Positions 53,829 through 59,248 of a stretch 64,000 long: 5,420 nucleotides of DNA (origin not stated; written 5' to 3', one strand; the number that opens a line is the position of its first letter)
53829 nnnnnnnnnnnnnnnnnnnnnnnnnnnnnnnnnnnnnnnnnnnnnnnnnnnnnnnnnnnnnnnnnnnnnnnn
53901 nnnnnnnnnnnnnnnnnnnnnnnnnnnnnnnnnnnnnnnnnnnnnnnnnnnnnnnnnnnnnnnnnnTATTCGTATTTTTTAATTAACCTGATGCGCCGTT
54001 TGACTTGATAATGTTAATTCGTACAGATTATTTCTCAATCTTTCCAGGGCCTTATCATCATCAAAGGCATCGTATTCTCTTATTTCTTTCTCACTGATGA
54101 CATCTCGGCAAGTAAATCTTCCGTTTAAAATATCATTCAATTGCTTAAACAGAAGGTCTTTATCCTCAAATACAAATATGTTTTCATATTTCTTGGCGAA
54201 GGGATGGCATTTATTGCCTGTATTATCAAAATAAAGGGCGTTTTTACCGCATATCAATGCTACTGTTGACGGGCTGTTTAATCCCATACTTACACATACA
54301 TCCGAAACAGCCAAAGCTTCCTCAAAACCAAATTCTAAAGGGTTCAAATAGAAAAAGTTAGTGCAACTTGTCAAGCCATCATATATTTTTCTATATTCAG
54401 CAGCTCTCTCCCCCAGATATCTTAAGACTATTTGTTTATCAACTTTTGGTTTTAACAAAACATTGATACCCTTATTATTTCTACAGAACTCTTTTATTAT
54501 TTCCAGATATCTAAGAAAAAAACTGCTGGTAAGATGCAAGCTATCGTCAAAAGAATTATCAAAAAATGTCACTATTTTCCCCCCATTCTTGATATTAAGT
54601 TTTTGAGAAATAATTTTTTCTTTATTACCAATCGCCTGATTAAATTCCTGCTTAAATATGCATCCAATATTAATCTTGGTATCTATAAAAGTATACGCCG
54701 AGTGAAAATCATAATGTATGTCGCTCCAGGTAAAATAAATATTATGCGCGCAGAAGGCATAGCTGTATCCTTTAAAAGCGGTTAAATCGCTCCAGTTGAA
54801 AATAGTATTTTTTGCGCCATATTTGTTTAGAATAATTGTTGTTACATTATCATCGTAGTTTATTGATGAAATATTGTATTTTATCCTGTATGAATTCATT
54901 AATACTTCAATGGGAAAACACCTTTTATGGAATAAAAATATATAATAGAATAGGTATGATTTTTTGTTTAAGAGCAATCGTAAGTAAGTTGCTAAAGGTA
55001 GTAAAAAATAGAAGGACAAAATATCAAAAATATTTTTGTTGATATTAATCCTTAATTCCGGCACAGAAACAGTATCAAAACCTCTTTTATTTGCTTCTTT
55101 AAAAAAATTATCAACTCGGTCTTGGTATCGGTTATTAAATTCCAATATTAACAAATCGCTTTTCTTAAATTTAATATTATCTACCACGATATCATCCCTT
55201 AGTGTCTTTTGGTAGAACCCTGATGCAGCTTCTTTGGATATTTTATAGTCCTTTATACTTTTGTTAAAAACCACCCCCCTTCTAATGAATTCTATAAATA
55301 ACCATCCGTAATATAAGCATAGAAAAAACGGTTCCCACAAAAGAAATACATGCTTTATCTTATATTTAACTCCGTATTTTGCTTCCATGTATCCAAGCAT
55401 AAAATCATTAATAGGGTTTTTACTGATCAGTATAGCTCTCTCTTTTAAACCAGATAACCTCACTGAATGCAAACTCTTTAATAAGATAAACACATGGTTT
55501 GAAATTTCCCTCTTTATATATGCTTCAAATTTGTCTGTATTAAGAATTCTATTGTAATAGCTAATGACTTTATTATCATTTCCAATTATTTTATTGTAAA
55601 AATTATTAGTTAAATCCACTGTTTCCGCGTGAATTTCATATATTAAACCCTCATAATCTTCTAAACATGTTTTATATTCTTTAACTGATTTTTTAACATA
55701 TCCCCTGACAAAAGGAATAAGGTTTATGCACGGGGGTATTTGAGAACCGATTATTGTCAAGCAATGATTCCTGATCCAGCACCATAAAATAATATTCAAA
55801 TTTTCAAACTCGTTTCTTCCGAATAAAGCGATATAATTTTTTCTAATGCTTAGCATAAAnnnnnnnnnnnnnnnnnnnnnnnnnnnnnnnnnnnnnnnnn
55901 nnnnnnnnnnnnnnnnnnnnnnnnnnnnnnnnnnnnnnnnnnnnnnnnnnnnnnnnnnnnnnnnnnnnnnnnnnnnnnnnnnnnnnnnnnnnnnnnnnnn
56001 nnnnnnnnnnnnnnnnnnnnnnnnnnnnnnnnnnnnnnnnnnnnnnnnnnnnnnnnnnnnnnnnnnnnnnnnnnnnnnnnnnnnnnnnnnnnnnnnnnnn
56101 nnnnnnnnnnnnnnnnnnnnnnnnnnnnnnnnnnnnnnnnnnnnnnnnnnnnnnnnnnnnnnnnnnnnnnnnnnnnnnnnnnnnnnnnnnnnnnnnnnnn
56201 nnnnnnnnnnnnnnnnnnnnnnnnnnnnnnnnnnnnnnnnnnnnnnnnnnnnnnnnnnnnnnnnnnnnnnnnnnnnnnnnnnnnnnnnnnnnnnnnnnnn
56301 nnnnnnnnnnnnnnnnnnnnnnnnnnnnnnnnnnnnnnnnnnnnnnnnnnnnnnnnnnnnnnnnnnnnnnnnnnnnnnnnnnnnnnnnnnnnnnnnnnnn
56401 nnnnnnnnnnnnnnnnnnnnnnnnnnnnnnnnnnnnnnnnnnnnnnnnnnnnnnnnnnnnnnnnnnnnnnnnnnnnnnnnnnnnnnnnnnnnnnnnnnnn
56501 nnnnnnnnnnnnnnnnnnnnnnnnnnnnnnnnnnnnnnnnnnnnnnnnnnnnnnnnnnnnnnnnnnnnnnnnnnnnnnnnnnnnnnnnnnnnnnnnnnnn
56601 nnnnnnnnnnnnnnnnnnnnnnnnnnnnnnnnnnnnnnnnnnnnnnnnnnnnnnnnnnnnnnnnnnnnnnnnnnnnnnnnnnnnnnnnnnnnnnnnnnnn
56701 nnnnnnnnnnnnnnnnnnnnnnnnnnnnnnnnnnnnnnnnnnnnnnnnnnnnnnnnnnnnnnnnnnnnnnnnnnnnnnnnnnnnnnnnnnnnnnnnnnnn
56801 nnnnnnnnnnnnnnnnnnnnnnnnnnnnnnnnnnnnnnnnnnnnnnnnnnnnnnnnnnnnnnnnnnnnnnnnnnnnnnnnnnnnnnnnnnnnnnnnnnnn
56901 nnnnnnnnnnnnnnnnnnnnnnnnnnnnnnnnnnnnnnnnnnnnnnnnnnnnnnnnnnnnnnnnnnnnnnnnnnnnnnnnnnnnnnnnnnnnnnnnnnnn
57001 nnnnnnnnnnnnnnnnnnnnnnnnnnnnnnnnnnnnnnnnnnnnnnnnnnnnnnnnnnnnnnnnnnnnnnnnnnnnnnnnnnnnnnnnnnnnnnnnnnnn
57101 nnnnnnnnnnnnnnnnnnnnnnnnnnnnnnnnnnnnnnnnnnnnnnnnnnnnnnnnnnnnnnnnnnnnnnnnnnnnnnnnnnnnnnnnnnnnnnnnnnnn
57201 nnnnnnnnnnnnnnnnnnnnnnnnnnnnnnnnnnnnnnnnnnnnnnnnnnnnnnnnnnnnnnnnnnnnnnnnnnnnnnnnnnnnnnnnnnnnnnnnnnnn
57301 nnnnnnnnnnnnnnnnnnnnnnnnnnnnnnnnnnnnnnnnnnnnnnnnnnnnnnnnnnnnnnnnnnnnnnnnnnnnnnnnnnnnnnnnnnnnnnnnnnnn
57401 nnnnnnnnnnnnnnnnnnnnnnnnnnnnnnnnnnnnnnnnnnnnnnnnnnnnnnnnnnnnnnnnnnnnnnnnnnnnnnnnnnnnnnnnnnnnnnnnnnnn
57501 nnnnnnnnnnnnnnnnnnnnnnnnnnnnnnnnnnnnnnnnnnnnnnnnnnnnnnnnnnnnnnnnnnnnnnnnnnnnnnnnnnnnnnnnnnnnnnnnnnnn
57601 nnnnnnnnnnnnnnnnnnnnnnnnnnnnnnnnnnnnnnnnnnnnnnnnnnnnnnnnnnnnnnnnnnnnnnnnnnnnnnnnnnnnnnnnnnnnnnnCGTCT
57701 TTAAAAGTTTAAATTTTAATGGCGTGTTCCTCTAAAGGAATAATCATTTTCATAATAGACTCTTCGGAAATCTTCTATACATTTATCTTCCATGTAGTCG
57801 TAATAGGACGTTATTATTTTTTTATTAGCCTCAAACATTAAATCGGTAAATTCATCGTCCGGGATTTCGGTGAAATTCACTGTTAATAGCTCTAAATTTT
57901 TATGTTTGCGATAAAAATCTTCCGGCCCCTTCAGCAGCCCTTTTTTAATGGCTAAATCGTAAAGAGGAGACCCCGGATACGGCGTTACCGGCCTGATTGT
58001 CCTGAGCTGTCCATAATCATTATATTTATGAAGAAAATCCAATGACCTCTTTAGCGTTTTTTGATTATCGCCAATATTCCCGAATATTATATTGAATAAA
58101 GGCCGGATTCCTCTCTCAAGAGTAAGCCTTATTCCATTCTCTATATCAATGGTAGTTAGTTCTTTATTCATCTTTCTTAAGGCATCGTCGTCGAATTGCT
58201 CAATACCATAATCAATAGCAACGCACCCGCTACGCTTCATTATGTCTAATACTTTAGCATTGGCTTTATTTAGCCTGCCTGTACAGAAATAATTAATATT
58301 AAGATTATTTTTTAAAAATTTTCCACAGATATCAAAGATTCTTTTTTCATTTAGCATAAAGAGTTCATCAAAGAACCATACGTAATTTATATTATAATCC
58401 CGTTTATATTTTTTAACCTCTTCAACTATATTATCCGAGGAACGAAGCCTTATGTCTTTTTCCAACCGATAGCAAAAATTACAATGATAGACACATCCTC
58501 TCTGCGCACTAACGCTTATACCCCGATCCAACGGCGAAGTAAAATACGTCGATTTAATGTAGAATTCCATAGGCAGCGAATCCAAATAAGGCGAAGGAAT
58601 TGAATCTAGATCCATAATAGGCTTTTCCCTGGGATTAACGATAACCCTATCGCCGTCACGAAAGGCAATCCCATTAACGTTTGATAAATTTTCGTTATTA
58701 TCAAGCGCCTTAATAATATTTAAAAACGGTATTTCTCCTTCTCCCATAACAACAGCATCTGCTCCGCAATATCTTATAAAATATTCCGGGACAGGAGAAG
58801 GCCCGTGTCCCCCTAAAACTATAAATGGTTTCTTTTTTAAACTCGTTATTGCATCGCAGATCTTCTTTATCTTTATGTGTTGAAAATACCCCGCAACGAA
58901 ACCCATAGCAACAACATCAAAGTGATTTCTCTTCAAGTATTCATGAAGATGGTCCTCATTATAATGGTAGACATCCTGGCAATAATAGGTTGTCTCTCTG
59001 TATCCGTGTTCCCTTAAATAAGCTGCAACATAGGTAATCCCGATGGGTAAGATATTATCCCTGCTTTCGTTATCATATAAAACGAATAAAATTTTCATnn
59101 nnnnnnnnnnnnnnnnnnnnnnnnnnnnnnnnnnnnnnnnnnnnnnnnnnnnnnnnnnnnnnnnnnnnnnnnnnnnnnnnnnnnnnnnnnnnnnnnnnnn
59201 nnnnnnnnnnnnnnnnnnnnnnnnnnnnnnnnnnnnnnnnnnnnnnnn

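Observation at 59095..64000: Second, pseudaminic-acid-like nonulosonic module (spsC-F-G-E/pseC-F-G-I-like) running off the window end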

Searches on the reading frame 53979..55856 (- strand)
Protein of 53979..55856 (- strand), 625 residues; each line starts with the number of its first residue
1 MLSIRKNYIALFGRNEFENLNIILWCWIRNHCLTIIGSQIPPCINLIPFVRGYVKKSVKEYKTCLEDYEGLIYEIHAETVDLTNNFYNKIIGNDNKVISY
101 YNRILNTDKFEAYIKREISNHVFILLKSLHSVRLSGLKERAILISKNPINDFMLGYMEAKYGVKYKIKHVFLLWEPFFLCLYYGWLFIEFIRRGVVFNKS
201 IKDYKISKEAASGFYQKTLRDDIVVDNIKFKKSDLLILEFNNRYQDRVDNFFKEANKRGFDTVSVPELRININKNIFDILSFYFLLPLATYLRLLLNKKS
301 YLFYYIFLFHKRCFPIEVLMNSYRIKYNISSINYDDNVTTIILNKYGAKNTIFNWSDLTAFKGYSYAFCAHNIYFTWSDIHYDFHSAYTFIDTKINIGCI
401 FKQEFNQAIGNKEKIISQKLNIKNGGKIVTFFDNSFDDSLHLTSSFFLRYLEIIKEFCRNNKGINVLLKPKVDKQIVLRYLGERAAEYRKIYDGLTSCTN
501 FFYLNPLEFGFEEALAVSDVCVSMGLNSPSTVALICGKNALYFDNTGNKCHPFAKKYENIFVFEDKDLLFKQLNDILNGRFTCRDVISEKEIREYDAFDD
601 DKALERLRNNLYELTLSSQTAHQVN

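Call 5: search_protein_families(library=pfam, proteins=[window:53979-55856:-], max_evalue=0.01)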
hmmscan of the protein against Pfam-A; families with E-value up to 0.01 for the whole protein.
window:53979-55856:- (625 aa): 0 families

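Call 6: search_protein_families(library=ncbifam, proteins=[window:53979-55856:-], max_evalue=0.01)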
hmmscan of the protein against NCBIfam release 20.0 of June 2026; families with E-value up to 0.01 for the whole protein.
window:53979-55856:- (625 aa): 1 family
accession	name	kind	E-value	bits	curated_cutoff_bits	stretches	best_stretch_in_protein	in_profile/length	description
TIGR04417.1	PFTS_polysacc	subfamily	0.00042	19.3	100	1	294-560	239-510/522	polysaccharide biosynthesis PFTS motif protein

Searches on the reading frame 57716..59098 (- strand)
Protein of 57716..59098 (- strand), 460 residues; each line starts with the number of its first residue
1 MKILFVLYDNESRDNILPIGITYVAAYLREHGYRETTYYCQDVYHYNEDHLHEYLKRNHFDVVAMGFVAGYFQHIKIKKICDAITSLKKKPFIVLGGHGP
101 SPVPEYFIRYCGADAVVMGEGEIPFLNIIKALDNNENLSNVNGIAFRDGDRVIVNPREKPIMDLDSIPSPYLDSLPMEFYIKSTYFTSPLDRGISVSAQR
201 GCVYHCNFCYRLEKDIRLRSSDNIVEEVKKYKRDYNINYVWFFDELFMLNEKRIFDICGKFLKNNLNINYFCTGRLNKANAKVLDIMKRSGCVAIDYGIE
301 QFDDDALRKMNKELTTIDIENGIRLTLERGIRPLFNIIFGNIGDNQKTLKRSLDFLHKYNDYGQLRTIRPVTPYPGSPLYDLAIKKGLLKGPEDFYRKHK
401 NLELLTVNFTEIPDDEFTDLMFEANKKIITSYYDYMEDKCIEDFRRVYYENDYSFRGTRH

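Call 5: search_protein_families(library=pfam, proteins=[window:57716-59098:-], max_evalue=0.01)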
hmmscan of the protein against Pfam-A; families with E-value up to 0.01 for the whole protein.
window:57716-59098:- (460 aa): 2 families
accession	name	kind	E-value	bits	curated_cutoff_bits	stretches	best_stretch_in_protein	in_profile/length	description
PF04055.27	Radical_SAM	-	6.2e-18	65.9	29.5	1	197-356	2-166/166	Radical SAM superfamily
PF02310.24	B12-binding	-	5.4e-15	55.7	32.1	1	16-127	12-119/121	B12 binding domain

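Call 6: search_protein_families(library=ncbifam, proteins=[window:57716-59098:-], max_evalue=0.01)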
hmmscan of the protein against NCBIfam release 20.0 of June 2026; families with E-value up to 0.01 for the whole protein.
window:57716-59098:- (460 aa): 22 families
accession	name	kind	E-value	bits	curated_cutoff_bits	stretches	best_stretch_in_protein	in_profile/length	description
TIGR04072.2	rSAM_ladder_B12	equivalog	1.1e-38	133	360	1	16-393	16-382/443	lipid biosynthesis B12-binding/radical SAM protein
TIGR04479.1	bcpD_PhpK_rSAM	subfamily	1.1e-36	126.3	600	1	15-358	69-408/504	PhpK family radical SAM P-methyltransferase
TIGR02026.1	BchE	equivalog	7.6e-35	120.7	481.35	1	15-386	19-390/497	magnesium-protoporphyrin IX monomethyl ester anaerobic oxidative cyclase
NF038361.1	rSAM_Sden_1168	equivalog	1.5e-31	109.6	575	1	8-389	75-479/560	Sden_1168 family B12-binding radical SAM P-methyltransferase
TIGR03471.1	HpnJ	equivalog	3.1e-28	98.9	577.6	1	125-421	129-425/472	hopanoid biosynthesis associated radical SAM protein HpnJ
TIGR04295.1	B12_rSAM_oligo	hypoth_equivalog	3.4e-25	88.6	400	1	85-381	95-382/422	TIGR04295 family B12-binding domain-containing radical SAM protein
TIGR04014.1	B12_SAM_MJ_0865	equivalog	6.2e-25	87.9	360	1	54-425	33-396/434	methyl-coenzyme M reductase glutamine C-methyltransferase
TIGR03975.1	rSAM_ocin_1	subfamily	3.1e-24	85.4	281.85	1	61-356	130-427/606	RiPP maturation radical SAM C-methyltransferase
TIGR04385.1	B12_rSAM_cofa1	equivalog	1.7e-23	83.6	450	1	13-360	15-365/438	B12 lower ligand biosynthesis radical SAM protein BzaD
TIGR04013.1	B12_SAM_MJ_1487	hypoth_equivalog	4.9e-22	78.3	251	2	70-233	49-194/382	TIGR04013 family B12-binding domain/radical SAM domain-containing protein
TIGR04367.1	HpnR_B12_rSAM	equivalog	2.5e-21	75.8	650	1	17-379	21-369/490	hopanoid C-3 methylase HpnR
NF050148.1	rSAM_ApyD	equivalog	3e-21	75.5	750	1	104-381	118-391/645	RiPP biosynthesis radical SAM protein ApyD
NF033070.1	rSAM_AprD4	equivalog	1.9e-20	73.2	500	1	164-401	170-408/456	AprD4 family radical SAM diol-dehydratase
NF033712.0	B12_rSAM_KedN5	subfamily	7.3e-18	64.1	700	1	52-210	55-212/624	KedN5 family methylcobalamin-dependent radical SAM C-methyltransferase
TIGR04190.1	B12_SAM_Ta0216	equivalog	7e-11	41.4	500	1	16-381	35-424/554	TIGR04190 family B12-binding domain/radical SAM domain protein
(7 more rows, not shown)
